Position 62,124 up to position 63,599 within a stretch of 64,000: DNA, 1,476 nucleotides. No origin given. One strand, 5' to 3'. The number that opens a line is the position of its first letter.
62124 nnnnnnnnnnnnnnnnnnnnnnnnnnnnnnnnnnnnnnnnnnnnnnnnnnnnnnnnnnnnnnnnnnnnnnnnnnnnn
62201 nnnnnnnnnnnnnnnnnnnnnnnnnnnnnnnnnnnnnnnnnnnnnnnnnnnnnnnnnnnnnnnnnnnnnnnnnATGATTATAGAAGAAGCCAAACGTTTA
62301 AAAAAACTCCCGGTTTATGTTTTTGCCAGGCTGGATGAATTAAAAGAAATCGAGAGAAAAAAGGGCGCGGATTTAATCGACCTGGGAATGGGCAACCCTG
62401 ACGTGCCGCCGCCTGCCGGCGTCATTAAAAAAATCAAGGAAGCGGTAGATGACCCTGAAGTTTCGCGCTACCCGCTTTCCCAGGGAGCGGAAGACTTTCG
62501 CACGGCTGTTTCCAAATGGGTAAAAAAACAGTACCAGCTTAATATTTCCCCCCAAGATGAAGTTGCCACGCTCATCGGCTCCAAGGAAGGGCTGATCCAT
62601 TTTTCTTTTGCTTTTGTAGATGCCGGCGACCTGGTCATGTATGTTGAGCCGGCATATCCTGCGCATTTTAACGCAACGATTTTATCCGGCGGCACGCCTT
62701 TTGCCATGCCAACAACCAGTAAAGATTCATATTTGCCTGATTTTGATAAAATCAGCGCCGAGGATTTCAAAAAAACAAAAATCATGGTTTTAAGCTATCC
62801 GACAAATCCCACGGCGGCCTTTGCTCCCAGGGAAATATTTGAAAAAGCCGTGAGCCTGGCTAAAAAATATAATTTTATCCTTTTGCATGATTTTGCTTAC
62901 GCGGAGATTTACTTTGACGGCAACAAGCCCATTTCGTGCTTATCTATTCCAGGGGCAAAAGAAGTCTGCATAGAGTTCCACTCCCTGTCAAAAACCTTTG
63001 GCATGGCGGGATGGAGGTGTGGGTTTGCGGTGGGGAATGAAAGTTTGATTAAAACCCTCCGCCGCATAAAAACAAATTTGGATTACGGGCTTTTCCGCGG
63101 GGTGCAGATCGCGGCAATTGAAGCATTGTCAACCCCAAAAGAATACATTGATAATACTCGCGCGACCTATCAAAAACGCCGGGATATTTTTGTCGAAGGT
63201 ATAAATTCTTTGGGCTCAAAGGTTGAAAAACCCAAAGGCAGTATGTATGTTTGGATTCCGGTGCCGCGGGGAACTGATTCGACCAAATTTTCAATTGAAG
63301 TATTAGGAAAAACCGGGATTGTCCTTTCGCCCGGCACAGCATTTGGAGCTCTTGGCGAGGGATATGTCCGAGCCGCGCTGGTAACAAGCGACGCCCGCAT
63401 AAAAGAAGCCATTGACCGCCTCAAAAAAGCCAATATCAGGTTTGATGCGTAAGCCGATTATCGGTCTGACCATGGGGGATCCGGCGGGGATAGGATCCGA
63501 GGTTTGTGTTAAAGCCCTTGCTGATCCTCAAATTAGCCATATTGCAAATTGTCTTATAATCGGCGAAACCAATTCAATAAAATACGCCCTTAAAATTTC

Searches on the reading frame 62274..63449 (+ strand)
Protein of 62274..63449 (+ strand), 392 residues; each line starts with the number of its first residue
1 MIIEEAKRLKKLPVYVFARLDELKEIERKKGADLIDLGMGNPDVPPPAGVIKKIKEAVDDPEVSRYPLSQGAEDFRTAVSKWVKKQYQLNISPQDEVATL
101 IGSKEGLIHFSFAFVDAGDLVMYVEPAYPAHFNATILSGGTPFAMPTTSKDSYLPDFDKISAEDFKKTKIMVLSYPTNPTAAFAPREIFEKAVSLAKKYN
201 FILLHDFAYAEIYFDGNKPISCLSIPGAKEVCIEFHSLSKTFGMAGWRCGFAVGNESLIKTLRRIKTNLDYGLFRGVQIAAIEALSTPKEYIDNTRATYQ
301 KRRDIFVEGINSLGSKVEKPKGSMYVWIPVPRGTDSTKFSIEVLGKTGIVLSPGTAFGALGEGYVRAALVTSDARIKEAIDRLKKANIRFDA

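Call 87: find_encoding_contigs(protein=window:62274-63449:+, flank=10000, max_places=2)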
Protein window:62274-63449:+ (392 aa): 3 contigs read that carry it; 1 place shown.
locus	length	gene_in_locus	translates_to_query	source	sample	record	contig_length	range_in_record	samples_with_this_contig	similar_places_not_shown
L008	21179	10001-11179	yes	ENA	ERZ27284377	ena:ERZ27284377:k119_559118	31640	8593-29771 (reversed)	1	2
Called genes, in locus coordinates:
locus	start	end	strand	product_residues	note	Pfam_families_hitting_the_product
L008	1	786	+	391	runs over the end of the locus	-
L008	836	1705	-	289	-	-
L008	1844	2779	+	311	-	PF00069:Pkinase, PF01636:APH (faint), PF07714:PK_Tyr_Ser-Thr, PF01163:RIO1 (weak), PF03109:ABC1 (weak)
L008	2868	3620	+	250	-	-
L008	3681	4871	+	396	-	PF01676:Metalloenzyme, PF10143:PhosphMutase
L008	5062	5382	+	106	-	-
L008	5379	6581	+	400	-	PF00072:Response_reg, PF00158:Sigma54_activat (weak), PF25601:AAA_lid_14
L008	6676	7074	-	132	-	PF00575:S1, PF23459:S1_RRP5 (weak)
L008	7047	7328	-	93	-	PF04977:DivIC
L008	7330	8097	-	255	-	PF06750:A24_N_bact, PF01478:Peptidase_A24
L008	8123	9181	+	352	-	PF00437:T2SSE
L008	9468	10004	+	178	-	PF04055:Radical_SAM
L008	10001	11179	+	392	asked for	PF00155:Aminotran_1_2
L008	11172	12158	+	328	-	PF04166:PdxA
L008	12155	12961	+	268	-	PF00398:RrnaAD, PF05175:MTS (weak), PF13847:Methyltransf_31 (faint), PF13649:Methyltransf_25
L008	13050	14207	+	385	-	PF13173:AAA_14, PF13635:DUF4143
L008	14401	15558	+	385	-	PF13173:AAA_14, PF13635:DUF4143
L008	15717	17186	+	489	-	PF13173:AAA_14, PF13635:DUF4143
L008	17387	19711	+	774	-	-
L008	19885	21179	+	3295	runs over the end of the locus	?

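Call 97: search_protein_families(library=pfam, proteins=[L008:17387-19708:+, L008:19885-21177:+], max_evalue=0.01)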
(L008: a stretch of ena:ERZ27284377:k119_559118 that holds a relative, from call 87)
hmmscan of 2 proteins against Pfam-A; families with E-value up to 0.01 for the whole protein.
L008:17387-19708:+ (774 aa): 0 families

L008:19885-21177:+ (431 aa): 1 family
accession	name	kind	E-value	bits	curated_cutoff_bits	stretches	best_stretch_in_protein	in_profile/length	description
PF06720.17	Phi-29_GP16_7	-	0.0083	16.9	27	0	132-183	5-54/94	Bacteriophage phi-29 early protein GP16.7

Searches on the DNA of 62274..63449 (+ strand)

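Call 96: search_rna_families(source=L008, start=17150, end=19950, threshold=evalue, max_evalue=1)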
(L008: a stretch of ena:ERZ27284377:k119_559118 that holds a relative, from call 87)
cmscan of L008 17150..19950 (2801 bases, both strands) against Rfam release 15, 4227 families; matches with E-value up to 1: 1.
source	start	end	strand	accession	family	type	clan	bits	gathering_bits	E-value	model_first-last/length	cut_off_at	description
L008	19373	19430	+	RF01134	sR30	Gene; snRNA; snoRNA; CD-box;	-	15.6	38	0.93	1-57/57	no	Small nucleolar RNA sR30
